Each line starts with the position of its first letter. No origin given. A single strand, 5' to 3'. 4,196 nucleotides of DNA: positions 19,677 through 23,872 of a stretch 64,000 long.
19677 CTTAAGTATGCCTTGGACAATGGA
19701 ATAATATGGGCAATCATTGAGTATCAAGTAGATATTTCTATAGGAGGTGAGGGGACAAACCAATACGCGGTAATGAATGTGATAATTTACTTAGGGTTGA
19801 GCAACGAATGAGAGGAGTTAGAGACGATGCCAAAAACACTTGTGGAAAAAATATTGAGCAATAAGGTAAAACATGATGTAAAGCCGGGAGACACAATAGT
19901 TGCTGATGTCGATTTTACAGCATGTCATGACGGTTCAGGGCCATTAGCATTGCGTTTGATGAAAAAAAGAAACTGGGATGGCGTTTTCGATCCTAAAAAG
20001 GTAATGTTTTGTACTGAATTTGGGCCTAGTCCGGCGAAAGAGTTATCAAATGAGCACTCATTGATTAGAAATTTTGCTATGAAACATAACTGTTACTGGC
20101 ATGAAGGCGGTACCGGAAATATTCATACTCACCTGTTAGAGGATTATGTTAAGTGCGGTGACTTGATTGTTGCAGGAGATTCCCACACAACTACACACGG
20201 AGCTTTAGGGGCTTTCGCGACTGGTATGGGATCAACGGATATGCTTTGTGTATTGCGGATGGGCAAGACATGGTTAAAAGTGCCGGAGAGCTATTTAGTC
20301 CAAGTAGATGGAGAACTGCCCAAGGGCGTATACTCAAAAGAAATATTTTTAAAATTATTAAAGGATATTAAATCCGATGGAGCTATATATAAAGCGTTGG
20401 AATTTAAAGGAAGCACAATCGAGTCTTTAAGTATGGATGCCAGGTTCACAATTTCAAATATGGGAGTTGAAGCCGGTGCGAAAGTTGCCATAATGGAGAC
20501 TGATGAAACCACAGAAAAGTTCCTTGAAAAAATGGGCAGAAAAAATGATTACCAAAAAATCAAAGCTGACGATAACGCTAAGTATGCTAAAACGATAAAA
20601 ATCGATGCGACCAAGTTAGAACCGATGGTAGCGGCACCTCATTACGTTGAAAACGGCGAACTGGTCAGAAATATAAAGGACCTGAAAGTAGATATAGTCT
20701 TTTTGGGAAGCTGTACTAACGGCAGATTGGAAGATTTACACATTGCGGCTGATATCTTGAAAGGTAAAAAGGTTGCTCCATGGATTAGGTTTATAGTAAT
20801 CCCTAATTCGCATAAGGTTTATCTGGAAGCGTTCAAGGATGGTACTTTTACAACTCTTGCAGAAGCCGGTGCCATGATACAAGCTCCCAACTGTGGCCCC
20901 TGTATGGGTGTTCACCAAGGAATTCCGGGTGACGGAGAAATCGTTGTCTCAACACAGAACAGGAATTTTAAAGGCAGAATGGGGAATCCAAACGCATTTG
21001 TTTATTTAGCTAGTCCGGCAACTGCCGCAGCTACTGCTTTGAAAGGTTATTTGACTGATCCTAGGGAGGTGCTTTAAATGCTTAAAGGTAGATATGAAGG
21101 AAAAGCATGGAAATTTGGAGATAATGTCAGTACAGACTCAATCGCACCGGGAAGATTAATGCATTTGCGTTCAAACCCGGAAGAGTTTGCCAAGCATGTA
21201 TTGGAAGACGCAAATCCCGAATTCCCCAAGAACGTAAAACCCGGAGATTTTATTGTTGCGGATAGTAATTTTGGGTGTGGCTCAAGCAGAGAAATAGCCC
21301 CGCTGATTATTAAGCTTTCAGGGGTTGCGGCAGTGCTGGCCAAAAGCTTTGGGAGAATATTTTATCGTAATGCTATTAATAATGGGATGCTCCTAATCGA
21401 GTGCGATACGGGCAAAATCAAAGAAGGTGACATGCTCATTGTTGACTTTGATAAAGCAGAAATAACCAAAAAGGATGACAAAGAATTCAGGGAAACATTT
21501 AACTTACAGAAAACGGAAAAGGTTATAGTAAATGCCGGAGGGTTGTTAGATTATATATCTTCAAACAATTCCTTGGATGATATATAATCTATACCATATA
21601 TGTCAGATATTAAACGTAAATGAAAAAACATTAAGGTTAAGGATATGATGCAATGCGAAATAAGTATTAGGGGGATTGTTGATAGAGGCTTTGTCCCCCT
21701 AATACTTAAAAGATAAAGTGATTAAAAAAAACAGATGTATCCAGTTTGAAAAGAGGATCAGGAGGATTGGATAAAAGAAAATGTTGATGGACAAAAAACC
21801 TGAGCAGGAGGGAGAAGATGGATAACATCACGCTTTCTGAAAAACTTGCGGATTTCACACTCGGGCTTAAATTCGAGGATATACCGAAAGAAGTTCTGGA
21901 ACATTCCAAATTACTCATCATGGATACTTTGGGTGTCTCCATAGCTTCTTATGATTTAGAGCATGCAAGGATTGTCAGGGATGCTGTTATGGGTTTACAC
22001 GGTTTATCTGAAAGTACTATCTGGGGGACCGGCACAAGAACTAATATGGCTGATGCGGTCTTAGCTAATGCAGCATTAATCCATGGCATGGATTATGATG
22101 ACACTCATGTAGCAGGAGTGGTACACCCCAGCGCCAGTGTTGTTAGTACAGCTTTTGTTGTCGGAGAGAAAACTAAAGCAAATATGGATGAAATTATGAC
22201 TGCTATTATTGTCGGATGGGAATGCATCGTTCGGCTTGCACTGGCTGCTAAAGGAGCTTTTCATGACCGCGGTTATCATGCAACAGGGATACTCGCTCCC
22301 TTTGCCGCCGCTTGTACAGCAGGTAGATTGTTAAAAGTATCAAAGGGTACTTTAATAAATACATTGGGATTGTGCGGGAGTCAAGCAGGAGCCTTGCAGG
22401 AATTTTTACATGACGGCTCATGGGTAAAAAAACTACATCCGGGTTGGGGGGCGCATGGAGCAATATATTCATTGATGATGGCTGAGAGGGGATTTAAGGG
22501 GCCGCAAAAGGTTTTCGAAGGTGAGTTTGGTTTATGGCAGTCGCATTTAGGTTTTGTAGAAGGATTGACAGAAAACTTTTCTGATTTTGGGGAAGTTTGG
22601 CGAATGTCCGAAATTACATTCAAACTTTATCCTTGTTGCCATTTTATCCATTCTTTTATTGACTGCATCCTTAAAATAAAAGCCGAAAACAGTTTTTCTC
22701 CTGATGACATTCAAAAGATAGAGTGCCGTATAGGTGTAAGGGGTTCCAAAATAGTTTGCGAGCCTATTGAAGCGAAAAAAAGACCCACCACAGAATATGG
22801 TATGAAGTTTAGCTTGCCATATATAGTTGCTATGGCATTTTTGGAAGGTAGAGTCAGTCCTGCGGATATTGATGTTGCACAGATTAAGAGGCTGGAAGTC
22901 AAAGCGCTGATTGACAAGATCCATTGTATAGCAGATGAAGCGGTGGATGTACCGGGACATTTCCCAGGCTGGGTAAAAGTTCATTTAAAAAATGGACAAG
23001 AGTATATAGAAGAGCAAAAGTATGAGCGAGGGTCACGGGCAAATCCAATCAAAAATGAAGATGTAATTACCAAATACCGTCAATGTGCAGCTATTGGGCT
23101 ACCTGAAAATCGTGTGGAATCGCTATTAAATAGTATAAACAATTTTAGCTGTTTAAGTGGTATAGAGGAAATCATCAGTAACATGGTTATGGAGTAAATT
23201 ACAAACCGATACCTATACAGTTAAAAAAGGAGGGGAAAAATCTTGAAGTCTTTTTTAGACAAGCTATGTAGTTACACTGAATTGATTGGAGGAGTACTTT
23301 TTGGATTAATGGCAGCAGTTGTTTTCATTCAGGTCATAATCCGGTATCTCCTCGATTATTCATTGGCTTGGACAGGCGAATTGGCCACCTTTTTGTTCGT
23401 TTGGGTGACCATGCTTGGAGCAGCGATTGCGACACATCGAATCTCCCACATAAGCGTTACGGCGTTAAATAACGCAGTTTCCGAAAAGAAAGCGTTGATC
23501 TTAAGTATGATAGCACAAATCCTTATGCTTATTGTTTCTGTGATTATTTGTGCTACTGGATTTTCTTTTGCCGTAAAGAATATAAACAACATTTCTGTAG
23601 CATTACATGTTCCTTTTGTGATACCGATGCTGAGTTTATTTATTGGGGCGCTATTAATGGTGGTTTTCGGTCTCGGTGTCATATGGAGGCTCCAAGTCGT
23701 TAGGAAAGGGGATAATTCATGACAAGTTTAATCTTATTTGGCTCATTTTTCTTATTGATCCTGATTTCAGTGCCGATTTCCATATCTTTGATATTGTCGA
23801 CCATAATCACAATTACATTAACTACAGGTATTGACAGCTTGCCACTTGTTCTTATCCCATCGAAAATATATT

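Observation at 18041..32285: Sigma-54/PrpR-like-controlled island: 2x MmgE/PrpD, LeuCD-type hydro-lyase, TRAP, LarA-like epimerase, HD, DUF1847 and IDH; candidate uncharacterised hydroxy-/tricarboxylate pathway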

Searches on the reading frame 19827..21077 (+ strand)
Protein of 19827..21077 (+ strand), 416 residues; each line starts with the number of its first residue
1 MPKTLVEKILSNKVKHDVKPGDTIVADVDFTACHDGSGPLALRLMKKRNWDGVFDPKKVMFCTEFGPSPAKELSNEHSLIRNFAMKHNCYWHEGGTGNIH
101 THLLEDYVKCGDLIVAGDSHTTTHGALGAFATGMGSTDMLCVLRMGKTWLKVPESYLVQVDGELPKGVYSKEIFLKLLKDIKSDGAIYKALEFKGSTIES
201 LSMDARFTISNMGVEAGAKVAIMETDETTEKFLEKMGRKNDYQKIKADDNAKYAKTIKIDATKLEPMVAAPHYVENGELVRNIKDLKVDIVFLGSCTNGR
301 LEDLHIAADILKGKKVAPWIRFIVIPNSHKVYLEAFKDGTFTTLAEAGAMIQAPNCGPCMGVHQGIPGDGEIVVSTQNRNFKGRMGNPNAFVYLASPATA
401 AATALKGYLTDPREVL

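Call 3: search_protein_families(library=pfam, proteins=[window:19827-21077:+])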
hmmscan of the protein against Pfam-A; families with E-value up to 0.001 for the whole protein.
window:19827-21077:+ (416 aa): 1 family
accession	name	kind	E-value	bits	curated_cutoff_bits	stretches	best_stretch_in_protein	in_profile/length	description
PF00330.25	Aconitase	-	1.2e-92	311.8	28.7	2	75-275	85-298/463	Aconitase family (aconitate hydratase)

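Call 4: search_protein_families(library=ncbifam, proteins=[window:19827-21077:+])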
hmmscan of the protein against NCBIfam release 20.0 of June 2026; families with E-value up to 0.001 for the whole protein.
window:19827-21077:+ (416 aa): 19 families
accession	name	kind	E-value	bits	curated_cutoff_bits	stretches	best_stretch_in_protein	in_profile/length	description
NF001614.1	PRK00402.1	subfamily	2e-157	524.2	385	1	3-413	1-415/415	aconitase/3-isopropylmalate dehydratase large subunit family protein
TIGR01343.1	hacA_fam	subfamily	3.6e-155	516.6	385.7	1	4-413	1-412/412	homoaconitate hydratase family protein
TIGR02086.1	IPMI_arch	subfamily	8.9e-154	512.1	410.15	1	3-414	1-411/411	3-isopropylmalate dehydratase/homoaconitate hydratase family large subunit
NF040615.1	HacA_Meth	equivalog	2.1e-131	438.5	550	1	4-411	2-417/419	homoaconitase large subunit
TIGR02083.1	LEU2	equivalog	4e-128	427.9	610.65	1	4-415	2-419/419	3-isopropylmalate dehydratase large subunit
NF005558.0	PRK07229.1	equivalog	4.8e-102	342.6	612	1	1-415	1-415/647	aconitate hydratase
TIGR01342.1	acon_putative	hypoth_equivalog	3e-86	290.1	719.15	1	4-415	1-412/655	putative aconitate hydratase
NF009116.0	PRK12466.1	subfamily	3.9e-83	279.6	531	2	2-269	4-292/472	3-isopropylmalate dehydratase large subunit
NF004016.0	PRK05478.1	subfamily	8e-79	265.3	510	2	95-269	105-290/468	3-isopropylmalate dehydratase large subunit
TIGR00139.1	h_aconitase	equivalog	2.8e-67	227.6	529.9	2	229-415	261-457/709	homoaconitase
TIGR00170.1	leuC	equivalog_domain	1.1e-65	222.1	560.25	2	281-415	332-466/466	3-isopropylmalate dehydratase large subunit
TIGR01340.1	aconitase_mito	equivalog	9.9e-47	159.7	825.35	1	80-409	117-472/745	aconitate hydratase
NF008503.0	PRK11413.1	equivalog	4.1e-45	154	641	2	95-289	126-320/753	hydratase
NF006690.0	PRK09238.1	equivalog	8.3e-43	146.4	782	2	223-413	626-815/852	bifunctional aconitate hydratase 2/2-methylisocitrate dehydratase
TIGR00117.1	acnB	equivalog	6.2e-31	107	1287.2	1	226-414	628-814/844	bifunctional aconitate hydratase 2/2-methylisocitrate dehydratase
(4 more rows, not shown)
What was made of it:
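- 19827..21077 (+): LeuC/HacA-type Fe-S hydro-lyase large subunit (416 aa). Call 4: subfamily models score 512-524 bits, above cut-off, while all equivalogs (HacA, LEU2, aconitate hydratase) are below cut-off.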

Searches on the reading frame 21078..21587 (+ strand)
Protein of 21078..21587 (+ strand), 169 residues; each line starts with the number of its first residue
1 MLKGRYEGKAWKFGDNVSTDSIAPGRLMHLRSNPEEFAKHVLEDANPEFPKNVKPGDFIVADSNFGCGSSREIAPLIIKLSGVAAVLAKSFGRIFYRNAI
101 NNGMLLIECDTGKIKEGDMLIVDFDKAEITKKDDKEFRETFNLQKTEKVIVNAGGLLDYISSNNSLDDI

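Call 3: search_protein_families(library=pfam, proteins=[window:21078-21587:+])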
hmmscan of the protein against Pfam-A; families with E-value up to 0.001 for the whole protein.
window:21078-21587:+ (169 aa): 2 families
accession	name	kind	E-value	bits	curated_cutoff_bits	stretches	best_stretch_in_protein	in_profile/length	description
PF00694.25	Aconitase_C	-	1.1e-19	71.5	22.8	1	57-110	75-129/131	Aconitase C-terminal domain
PF06434.19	Aconitase_2_N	-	1.6e-06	28.4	27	1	85-157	95-167/204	Aconitate hydratase 2 N-terminus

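Call 4: search_protein_families(library=ncbifam, proteins=[window:21078-21587:+])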
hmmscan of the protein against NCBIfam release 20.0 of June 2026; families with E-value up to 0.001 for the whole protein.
window:21078-21587:+ (169 aa): 18 families
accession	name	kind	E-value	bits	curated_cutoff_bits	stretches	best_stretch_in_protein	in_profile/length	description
TIGR02087.1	LEUD_arch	subfamily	4.2e-54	182.6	108.95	1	8-161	1-155/157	LeuD/DmdB family oxidoreductase small subunit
TIGR02084.1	leud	equivalog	6.3e-47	159.1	245.85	1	8-161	1-155/156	3-isopropylmalate dehydratase small subunit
NF040625.1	HacB2_Meth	equivalog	1.1e-46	158.3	230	1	6-161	4-158/161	homoaconitase small subunit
NF040604.2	HacB_Meth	equivalog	5.6e-45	153.1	230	1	7-160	4-157/159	homoaconitase small subunit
NF010629.0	PRK14023.1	equivalog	1.8e-34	119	229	1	9-159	3-153/166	homoaconitate hydratase small subunit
NF005558.0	PRK07229.1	equivalog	9e-25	87.3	612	1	12-164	477-645/647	aconitate hydratase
TIGR00139.1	h_aconitase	equivalog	2.2e-20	72.6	529.9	1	15-109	540-635/709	homoaconitase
TIGR01342.1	acon_putative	hypoth_equivalog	2.8e-20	72.1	719.15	1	11-163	475-648/655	putative aconitate hydratase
NF002458.0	PRK01641.1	subfamily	1.1e-19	70.9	167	1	15-149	17-167/202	3-isopropylmalate dehydratase small subunit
TIGR00171.1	leuD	equivalog_domain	1.8e-16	60.5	116.25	1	43-150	54-170/188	3-isopropylmalate dehydratase small subunit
NF006757.0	PRK09277.1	subfamily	5.1e-10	37.7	686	1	57-144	759-845/888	aconitate hydratase AcnA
TIGR01341.1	aconitase_1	equivalog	5.7e-09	34.2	945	1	54-125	747-816/876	aconitate hydratase AcnA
NF009520.0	PRK12881.1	subfamily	6e-09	34.2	905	1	58-134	765-840/893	aconitate hydratase AcnA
NF006690.0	PRK09238.1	equivalog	4.7e-08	31.4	782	1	7-158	169-337/852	bifunctional aconitate hydratase 2/2-methylisocitrate dehydratase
TIGR02333.1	2met_isocit_dHY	equivalog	1.2e-06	26.7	1419.85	1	53-114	729-790/858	Fe/S-dependent 2-methylisocitrate dehydratase AcnD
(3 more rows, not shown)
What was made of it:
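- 21078..21587 (+): LeuD/DmdB-type small subunit (169 aa) with substrate loop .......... Call 4: LEUD_arch 183 bits against a cut-off of 109.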

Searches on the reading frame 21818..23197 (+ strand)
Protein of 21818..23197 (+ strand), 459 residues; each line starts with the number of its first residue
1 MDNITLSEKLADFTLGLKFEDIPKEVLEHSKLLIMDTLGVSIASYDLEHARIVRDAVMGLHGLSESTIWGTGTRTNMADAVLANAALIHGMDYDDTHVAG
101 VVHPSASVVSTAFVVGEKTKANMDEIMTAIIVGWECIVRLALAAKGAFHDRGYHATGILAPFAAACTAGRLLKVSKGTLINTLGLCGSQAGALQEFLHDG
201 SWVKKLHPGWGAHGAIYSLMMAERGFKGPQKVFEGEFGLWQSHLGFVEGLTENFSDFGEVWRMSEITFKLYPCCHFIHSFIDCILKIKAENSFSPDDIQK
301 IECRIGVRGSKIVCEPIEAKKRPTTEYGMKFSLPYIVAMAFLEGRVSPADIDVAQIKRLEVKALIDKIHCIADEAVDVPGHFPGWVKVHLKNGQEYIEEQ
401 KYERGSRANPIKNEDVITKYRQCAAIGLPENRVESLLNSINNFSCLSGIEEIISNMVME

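Call 3: search_protein_families(library=pfam, proteins=[window:21818-23197:+])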
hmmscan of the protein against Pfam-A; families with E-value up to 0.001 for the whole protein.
window:21818-23197:+ (459 aa): 2 families
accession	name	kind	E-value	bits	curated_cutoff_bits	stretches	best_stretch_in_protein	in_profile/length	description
PF03972.19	MmgE_PrpD_N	-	7.1e-61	206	32.1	1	8-243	1-235/244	MmgE/PrpD N-terminal domain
PF19305.4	MmgE_PrpD_C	-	6.1e-36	124.2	32.1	1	271-434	1-162/173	MmgE/PrpD C-terminal domain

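Call 4: search_protein_families(library=ncbifam, proteins=[window:21818-23197:+])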
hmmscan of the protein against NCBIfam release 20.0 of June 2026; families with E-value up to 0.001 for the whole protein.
window:21818-23197:+ (459 aa): 3 families
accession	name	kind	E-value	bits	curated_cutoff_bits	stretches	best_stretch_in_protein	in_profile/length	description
NF006943.0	PRK09425.1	equivalog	6.9e-13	48.1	575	1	9-375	18-387/480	bifunctional 2-methylcitrate dehydratase/aconitate hydratase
NF042438.1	PrpD_hiGCgrampos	equivalog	8.9e-09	34.4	950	1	26-244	39-256/499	2-methylcitrate dehydratase PrpD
TIGR02330.1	prpD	equivalog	1.8e-08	33.6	458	1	9-375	6-375/468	2-methylcitrate dehydratase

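Call 12: search_solved_structures(query=window:21818-23197:+, max_evalue=0.00001)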
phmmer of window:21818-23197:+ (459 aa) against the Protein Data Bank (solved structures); distinct sequences matched with E-value up to 0.00001: 12.
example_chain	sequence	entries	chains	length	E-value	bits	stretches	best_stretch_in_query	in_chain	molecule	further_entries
2hp3_A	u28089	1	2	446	3.2e-33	118.3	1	21-444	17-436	IDS-epimerase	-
2hp0_A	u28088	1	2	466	3.3e-33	118.2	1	11-444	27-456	IDS-epimerase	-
7bra_A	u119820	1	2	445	9.1e-32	113.5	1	67-432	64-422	Bacillus subtilis IRG1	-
7e9d_A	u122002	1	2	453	1.6e-30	109.4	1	67-433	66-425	IRG1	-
12vt_A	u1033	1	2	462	2.8e-27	98.7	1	6-447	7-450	Cis-aconitate decarboxylase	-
12ux_A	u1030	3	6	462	4e-27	98.2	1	6-447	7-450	Cis-aconitate decarboxylase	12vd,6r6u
12vw_A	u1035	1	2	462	4e-27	98.2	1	6-447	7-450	Cis-aconitate decarboxylase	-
12vq_A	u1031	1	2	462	4.5e-26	94.7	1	6-447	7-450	Cis-aconitate decarboxylase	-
7br9_A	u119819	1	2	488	5.4e-23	84.6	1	6-444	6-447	Cis-aconitate decarboxylase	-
6r6t_A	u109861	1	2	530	7.7e-23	84.1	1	6-444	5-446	Cis-aconitate decarboxylase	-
1szq_A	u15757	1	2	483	1.9e-09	39.9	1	19-384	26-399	2-methylcitrate dehydratase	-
5mvi_E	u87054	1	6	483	3.2e-09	39.2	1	18-384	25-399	2-methylcitrate dehydratase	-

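Call 66: find_related_loci(query=window:21818-23197:+, collection=metagenome_contigs, flank=10000)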
Query window:21818-23197:+ (459 aa) in metagenome_contigs; peptide patterns used: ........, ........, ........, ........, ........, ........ (x = any residue, [..] = any of these).
130 stretches matched a pattern; 10 encode a relative of the query (tblastn E <= 1e-3); 10 distinct loci.
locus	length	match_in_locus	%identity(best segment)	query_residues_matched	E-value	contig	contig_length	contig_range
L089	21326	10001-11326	55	1-442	2e-169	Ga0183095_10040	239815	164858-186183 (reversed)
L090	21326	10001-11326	54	1-442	3e-168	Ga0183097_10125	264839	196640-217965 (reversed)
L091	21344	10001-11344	34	4-440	2e-89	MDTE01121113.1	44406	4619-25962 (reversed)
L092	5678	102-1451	30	5-452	2e-68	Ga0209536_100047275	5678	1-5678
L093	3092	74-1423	26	5-454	4e-50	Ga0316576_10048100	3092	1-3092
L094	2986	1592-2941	26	5-454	1e-49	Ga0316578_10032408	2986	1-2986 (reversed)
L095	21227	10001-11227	27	10-420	2e-46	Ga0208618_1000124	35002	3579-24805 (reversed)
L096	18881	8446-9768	27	10-443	1e-45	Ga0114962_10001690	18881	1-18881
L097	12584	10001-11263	28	6-423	6e-40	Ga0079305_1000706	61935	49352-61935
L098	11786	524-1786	28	6-423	4e-37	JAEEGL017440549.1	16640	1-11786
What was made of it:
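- Tried and rejected: The metagenome scan anchored on PrpD-like 2 (call 66) found no close copy.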

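Call 69: search_protein_families(library=pfam, proteins=[L089:5444-6778:+, L089:6981-9716:+, L089:9995-11383:+, L089:11411-12595:+, L089:12617-14014:+, L089:14091-14948:-, L089:15062-17356:+, L089:17381-18748:+, L089:18756-19931:+, L089:20120-20548:+], max_evalue=0.00001)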
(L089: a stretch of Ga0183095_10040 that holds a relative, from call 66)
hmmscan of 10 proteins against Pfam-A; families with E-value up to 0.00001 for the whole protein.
L089:5444-6778:+ (444 aa): 3 families
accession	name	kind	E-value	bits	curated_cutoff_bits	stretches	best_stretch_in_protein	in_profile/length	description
PF03796.21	DnaB_C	-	1.2e-114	382.5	27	1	181-437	1-255/255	DnaB-like helicase C terminal domain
PF00772.26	DnaB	-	7.8e-36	122.7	23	1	6-107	2-103/103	DnaB-like helicase N terminal domain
PF13481.12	AAA_25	-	3.6e-12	46.8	27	1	198-360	32-190/195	AAA domain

L089:6981-9716:+ (911 aa): 4 families
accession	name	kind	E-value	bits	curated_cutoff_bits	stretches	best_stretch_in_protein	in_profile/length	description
PF02518.31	HATPase_c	-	2.7e-28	99.1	26.4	1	655-765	2-110/111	Histidine kinase-, DNA gyrase B-, and HSP90-like ATPase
PF00072.30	Response_reg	-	1.8e-20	73.6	30.2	1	791-905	2-109/111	Response regulator receiver domain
PF00497.25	SBP_bac_3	-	1.4e-19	70.6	26.4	1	31-238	1-123/132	Bacterial extracellular solute-binding proteins, family 3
PF00512.31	HisKA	-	6.6e-15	55.4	26.9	1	544-608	2-66/66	His Kinase A (phospho-acceptor) domain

L089:9995-11383:+ (462 aa): 2 families
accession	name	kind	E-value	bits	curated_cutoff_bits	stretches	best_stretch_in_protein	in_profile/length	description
PF03972.19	MmgE_PrpD_N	-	5.8e-62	209.5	32.1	1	10-248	1-238/244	MmgE/PrpD N-terminal domain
PF19305.4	MmgE_PrpD_C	-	3.6e-32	112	32.1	1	273-440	1-166/173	MmgE/PrpD C-terminal domain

L089:11411-12595:+ (394 aa): 1 family
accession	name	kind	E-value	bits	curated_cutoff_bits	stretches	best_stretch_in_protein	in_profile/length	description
PF00155.27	Aminotran_1_2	-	7.1e-45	154.2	19.7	1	44-385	18-361/361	Aminotransferase class I and II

L089:12617-14014:+ (465 aa): 2 families
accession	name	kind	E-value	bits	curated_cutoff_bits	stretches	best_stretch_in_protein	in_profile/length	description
PF03553.21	Na_H_antiporter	-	2.4e-52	178.5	23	1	155-463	1-303/303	Na+/H+ antiporter family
PF03606.21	DcuC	-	5.8e-08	32.1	23.1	1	273-461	268-458/461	C4-dicarboxylate anaerobic carrier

L089:14091-14948:- (285 aa): 2 families
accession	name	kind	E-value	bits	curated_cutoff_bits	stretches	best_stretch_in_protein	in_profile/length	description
PF03466.25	LysR_substrate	-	8.3e-32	110.7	28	1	88-283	3-208/209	LysR substrate binding domain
PF00126.33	HTH_1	-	1e-14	54.7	26.6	1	9-61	7-59/60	Bacterial regulatory helix-turn-helix protein, lysR family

L089:15062-17356:+ (764 aa): 1 family
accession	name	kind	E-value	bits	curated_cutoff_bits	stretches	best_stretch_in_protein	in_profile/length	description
PF00330.25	Aconitase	-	4.6e-83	280.2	28.7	1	48-478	3-462/463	Aconitase family (aconitate hydratase)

L089:17381-18748:+ (455 aa): 2 families
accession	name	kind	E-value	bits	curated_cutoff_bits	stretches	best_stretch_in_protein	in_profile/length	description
PF03972.19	MmgE_PrpD_N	-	2.5e-61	207.4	32.1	1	7-248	3-240/244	MmgE/PrpD N-terminal domain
PF19305.4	MmgE_PrpD_C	-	6.8e-41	140.4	32.1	1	270-439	1-172/173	MmgE/PrpD C-terminal domain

L089:18756-19931:+ (391 aa): 1 family
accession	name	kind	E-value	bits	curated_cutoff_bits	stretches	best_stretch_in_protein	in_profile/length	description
PF04303.18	PrpF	-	7.4e-118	394.1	27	1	13-385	3-371/371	PrpF protein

L089:20120-20548:+ (142 aa): 1 family
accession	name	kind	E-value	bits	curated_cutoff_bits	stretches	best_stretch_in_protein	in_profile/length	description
PF01551.29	Peptidase_M23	-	3.7e-31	107.6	28.7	1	43-137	2-96/96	Peptidase family M23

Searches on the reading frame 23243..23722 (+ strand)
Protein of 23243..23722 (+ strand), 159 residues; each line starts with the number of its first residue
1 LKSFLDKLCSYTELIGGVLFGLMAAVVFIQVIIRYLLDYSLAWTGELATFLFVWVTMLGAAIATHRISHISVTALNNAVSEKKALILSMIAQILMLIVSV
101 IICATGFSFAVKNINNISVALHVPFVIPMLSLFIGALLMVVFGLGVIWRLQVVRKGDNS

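Call 3: search_protein_families(library=pfam, proteins=[window:23243-23722:+])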
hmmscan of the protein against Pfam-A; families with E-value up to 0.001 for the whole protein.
window:23243-23722:+ (159 aa): 1 family
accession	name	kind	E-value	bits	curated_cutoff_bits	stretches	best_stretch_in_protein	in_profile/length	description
PF04290.18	DctQ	-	2.6e-25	89.3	28.3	1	23-150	1-129/132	Tripartite ATP-independent periplasmic transporters, DctQ component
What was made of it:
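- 23243..23722 (+): TRAP small membrane subunit DctQ. Call 3: DctQ 2.6e-25.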

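Call 4: search_protein_families(library=ncbifam, proteins=[window:23243-23722:+])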
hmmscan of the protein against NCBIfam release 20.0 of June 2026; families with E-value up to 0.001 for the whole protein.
window:23243-23722:+ (159 aa): 1 family
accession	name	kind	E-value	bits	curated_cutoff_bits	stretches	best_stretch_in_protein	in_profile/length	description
NF007374.1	PRK09877.1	equivalog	2.3e-12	47.6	260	1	14-150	7-143/157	2,3-diketo-L-gulonate TRAP transporter small permease YiaM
